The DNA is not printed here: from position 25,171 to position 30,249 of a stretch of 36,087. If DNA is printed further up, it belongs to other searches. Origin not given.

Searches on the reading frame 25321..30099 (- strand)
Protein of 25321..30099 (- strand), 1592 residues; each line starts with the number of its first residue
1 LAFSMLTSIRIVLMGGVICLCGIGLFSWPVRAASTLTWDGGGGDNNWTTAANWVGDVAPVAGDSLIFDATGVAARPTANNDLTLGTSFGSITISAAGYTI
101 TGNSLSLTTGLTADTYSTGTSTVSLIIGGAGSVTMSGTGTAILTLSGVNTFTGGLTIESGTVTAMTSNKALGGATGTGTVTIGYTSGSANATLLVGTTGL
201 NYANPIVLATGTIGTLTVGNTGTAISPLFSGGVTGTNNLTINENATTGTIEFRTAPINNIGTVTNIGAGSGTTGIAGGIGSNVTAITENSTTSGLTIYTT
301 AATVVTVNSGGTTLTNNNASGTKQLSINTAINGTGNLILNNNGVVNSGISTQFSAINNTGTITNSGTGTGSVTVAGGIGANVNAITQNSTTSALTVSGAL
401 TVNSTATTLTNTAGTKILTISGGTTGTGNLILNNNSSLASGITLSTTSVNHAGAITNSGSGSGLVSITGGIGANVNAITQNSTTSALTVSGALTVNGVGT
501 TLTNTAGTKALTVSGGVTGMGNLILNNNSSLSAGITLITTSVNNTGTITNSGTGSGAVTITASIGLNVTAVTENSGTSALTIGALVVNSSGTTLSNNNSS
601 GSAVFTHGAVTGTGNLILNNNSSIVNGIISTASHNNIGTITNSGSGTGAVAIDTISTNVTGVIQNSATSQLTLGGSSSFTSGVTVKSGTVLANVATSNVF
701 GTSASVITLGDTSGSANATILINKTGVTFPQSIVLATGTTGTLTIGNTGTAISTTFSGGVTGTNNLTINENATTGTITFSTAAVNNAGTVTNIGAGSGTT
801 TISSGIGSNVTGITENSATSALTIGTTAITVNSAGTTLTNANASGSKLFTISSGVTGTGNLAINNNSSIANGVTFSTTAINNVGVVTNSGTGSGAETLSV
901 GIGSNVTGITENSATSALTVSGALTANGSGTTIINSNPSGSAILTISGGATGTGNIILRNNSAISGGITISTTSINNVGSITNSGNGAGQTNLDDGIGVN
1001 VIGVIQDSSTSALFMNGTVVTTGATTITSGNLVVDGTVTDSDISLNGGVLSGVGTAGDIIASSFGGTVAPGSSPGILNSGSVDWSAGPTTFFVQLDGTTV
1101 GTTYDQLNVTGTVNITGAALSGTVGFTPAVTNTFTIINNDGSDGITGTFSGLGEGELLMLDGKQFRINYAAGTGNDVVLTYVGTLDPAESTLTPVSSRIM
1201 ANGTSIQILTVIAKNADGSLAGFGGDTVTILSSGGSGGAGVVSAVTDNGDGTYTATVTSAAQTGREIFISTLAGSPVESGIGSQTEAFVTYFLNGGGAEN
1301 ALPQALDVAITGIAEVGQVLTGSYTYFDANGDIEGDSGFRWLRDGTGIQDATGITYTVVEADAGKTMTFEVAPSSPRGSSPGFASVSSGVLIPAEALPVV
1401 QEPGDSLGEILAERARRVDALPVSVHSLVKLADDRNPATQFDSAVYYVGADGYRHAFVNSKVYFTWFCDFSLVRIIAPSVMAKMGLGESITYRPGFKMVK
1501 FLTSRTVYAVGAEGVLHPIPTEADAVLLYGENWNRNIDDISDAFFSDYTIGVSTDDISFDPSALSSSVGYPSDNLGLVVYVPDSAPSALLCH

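Call 11: search_protein_families(library=pfam, proteins=[window:25321-30099:-], max_evalue=0.01)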
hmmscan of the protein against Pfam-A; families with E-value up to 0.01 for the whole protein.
window:25321-30099:- (1592 aa): 1 family
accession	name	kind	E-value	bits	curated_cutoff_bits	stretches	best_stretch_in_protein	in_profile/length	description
PF23197.1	IG_AIR9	-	0.0011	19.2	27.5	1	1307-1378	4-77/87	AIR9 A9 domain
